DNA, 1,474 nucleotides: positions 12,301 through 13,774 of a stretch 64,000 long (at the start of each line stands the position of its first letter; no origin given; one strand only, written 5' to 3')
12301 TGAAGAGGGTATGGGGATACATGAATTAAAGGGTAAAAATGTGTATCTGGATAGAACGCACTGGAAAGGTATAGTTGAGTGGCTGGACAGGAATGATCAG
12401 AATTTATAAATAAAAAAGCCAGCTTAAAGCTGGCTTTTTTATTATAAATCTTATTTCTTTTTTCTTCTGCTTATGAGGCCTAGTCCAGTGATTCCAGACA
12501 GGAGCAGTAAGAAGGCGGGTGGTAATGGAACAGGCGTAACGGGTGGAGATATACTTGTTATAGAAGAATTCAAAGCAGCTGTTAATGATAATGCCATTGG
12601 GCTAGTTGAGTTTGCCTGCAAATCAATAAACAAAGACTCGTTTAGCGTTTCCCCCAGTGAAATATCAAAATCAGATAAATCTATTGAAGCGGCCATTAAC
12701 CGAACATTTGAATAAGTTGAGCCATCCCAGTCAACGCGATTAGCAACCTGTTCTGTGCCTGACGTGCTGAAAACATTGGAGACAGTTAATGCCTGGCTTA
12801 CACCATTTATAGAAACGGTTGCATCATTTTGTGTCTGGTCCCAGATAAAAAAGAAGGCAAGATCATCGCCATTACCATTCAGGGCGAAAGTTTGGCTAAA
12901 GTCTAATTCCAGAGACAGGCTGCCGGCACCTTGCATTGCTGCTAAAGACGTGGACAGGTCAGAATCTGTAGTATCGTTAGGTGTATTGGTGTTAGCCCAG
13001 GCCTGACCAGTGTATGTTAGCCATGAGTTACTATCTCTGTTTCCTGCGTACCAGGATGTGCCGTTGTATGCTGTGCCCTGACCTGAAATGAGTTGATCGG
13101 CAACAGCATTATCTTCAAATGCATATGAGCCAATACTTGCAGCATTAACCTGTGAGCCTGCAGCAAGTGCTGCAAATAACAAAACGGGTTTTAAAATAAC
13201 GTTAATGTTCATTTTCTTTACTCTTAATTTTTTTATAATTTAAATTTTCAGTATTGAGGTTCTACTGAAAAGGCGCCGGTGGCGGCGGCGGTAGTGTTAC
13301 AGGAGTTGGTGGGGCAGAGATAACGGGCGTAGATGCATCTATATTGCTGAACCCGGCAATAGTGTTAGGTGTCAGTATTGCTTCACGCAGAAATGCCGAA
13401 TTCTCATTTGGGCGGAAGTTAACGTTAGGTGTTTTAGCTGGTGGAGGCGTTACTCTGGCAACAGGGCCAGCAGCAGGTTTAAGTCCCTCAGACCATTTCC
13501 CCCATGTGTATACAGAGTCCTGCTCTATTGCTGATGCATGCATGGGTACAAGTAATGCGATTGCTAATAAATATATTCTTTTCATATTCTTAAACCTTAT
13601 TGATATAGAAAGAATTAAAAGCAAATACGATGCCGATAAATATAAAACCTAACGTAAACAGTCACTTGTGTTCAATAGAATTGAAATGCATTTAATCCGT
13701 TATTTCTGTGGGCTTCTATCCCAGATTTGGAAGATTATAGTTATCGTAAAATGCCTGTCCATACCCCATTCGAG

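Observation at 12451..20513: Divergent two-arm locus pairing a LapG-like protease / HD-GYP sensor / ExeA-ATPase arm with an OMP / Pro-rich / PEP-CTERM arm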

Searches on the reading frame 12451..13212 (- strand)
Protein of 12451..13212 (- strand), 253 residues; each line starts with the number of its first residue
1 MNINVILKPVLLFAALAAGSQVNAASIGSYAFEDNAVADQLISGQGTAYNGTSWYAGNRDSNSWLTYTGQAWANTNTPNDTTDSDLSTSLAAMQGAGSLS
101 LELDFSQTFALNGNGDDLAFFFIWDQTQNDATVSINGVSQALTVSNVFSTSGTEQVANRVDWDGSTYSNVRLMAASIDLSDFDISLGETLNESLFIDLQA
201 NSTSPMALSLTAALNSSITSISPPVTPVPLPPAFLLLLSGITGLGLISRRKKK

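Call 3: search_protein_families(library=pfam, proteins=[window:12451-13212:-], max_evalue=0.01)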
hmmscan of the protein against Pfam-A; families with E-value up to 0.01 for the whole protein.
window:12451-13212:- (253 aa): 0 families

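Call 4: search_protein_families(library=ncbifam, proteins=[window:12451-13212:-], max_evalue=0.01)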
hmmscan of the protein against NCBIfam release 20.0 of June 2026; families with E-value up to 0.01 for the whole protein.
window:12451-13212:- (253 aa): 1 family
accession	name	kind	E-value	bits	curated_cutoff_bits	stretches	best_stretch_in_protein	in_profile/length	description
TIGR03370.1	VPLPA-CTERM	domain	7e-05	22.7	25.35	1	228-252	1-25/25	VPLPA-CTERM sorting domain-containing protein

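Call 79: predict_structure(protein=window:12451-13212:-)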
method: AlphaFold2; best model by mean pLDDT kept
length: 253 residues; sequences in the alignment: 1
mean_pLDDT: 41.1   pTM: 0.39
mean pLDDT of the five models: 41.1, 34.0, 32.9, 32.8, 28.4
residues with pLDDT >= 90: 0; 70-90: 0; 50-70: 62; < 50: 191
segments of 3 or more residues with pLDDT < 50: 1-97, 104-116, 140-168, 181-193, 203-229, 248-251
pLDDT, mean of each block of 10 residues (from residue 1): 36 30 31 35 31 36 37 34 30 42 42 45 53 52 41 40 44 52 42 53 48 31 36 58 51 44
secondary structure, 60 per line:
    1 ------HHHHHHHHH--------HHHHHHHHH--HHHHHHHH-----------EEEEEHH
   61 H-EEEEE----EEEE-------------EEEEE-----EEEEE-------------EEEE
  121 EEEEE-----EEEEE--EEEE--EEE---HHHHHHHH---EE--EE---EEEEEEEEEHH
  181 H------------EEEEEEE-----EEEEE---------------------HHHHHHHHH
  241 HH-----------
elements in order: H7-15 H24-32 H35-42 E54-58 E63-67 E72-75 E89-93 E99-103 E117-125 E131-135 E138-141 E144-146 H150-157 E170-178 E194-200 E206-210 H232-242

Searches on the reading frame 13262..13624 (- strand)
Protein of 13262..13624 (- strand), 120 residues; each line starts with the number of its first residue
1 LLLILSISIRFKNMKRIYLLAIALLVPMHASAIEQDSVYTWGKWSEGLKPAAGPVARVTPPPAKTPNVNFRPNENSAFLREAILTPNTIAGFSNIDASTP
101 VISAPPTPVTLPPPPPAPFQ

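Call 3: search_protein_families(library=pfam, proteins=[window:13262-13624:-], max_evalue=0.01)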
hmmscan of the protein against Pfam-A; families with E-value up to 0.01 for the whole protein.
window:13262-13624:- (120 aa): 0 families

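Call 4: search_protein_families(library=ncbifam, proteins=[window:13262-13624:-], max_evalue=0.01)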
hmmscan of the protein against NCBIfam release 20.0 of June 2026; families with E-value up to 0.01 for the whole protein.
window:13262-13624:- (120 aa): 0 families

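Call 41: find_homologous_proteins(query=window:13265-13585:-, max_evalue=0.01)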
Query seq(107 aa) (107 aa): 72 proteins with E <= 0.01 among 3390 candidates.
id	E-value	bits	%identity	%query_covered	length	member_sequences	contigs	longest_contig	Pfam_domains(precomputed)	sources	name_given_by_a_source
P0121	9.7e-63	227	100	100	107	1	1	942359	-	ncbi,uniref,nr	ncbi:MAG: hypothetical protein DIZ80_10890 [endosymbiont of Galathealinum brachiosum]|uniref:Unchara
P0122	6.0e-45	170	75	83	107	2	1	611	-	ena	-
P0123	3.3e-36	142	64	82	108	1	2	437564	-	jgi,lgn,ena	-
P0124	5.7e-36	141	66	82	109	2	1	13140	-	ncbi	-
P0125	3.8e-35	138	66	82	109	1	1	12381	-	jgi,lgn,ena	-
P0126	1.1e-33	134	65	82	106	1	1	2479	-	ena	-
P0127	1.3e-33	134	60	85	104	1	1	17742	-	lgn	-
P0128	5.0e-33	132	59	83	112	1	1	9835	-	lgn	-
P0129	1.3e-32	130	64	79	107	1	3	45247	-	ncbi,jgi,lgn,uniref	ncbi:hypothetical protein MNBD_GAMMA09-1794 [hydrothermal vent metagenome]|uniref:Uncharacterized pr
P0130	1.4e-32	130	61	79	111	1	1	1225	-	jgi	-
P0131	1.8e-32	130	59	84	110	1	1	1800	-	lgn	-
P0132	5.0e-32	128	59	83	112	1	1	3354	-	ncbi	-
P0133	1.2e-30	124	59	84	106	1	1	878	-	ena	-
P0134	2.0e-30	123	63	83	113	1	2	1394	-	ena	-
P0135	1.1e-29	121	63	92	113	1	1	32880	-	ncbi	-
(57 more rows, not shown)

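Call 75: search_protein_representatives(alignment_id=A4)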
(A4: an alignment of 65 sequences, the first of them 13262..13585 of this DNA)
Query: 65 sequences, 107 profile positions. Proteins with E-value up to 0.001 (for the whole library): 90; up to 1e-10: 35; up to 1e-30: 4. The best 90 are listed.
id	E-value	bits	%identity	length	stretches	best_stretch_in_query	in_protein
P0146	3.1e-39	149.6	-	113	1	1-105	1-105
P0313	7.7e-35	135.5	-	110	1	1-103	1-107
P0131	9.1e-32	125.6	-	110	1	1-104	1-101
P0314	9.6e-32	125.5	-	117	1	1-103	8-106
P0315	4.7e-30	120.1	-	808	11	7-58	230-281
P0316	8.2e-30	119.3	-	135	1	1-97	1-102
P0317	1.9e-29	118.1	-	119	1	1-87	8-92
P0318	8.3e-29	116.1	-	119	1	1-84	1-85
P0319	3.9e-28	113.9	-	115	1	2-74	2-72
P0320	1.8e-26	108.5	-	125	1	1-98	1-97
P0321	2.9e-26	107.9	-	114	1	1-102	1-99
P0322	5.0e-26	107.1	-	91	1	6-80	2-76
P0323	1.8e-25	105.3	-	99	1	1-72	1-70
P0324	8.6e-24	99.9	-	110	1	1-89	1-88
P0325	2.2e-23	98.6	-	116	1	1-104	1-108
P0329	1.9e-19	85.9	-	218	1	1-89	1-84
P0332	1.4e-16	76.7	-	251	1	14-100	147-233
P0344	1.1e-11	61.0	-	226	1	16-78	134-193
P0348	2.9e-10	56.4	-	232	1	15-90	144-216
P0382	3.4e-05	40.1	-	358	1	1-43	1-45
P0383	4.8e-05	39.6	-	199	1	21-72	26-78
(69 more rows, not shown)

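Call 95: search_protein_families(library=pfam, proteins=[P0382, P0332, P0344, P0348, P0329, P0383], max_evalue=0.01)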
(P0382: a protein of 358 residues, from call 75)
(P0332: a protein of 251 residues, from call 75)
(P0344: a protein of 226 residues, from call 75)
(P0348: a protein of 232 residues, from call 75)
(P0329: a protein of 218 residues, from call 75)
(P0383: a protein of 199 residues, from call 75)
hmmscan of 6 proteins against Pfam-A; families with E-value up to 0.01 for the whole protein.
P0382 (358 aa): 1 family
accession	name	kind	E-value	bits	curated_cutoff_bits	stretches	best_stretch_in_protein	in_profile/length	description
PF01298.24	TbpB_B_D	-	6.6e-05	23.9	26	1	237-333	34-116/126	C-lobe and N-lobe beta barrels of Tf-binding protein B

P0332 (251 aa): 0 families

P0344 (226 aa): 0 families

P0348 (232 aa): 0 families

P0329 (218 aa): 0 families

P0383 (199 aa): 0 families

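Call 97: find_related_loci(query=A4, collection=metagenome_contigs, flank=9000)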
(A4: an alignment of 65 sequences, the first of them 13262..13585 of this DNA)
Query A4 (107 aa) in metagenome_contigs; peptide patterns used: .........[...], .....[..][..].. (x = any residue, [..] = any of these).
170 stretches matched a pattern; 121 encode a relative of the query (tblastn E <= 1e-3); the best 80 are kept; 80 distinct loci.
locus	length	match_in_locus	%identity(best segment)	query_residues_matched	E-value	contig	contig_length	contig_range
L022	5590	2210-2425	72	1-72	1e-34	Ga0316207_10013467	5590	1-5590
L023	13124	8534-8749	72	1-72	1e-34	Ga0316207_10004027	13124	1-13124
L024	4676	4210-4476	66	1-88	7e-34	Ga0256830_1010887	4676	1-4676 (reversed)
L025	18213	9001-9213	72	1-71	7e-34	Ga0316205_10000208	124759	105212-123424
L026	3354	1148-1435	59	1-89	2e-33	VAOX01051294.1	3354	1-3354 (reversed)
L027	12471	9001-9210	71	1-70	2e-33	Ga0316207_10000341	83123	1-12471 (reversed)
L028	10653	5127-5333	72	1-69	5e-33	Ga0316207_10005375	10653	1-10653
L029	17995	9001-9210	70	1-70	4e-33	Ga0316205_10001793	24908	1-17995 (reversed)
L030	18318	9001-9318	57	1-94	9e-33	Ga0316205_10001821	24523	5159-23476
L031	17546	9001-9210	71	1-70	2e-32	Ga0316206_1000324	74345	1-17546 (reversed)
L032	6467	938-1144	71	1-69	3e-32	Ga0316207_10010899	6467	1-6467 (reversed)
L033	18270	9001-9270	64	1-88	1e-31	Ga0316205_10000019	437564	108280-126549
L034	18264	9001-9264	64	1-85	2e-31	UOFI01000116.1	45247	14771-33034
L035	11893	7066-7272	71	1-69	2e-31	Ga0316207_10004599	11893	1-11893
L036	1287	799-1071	58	1-87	2e-30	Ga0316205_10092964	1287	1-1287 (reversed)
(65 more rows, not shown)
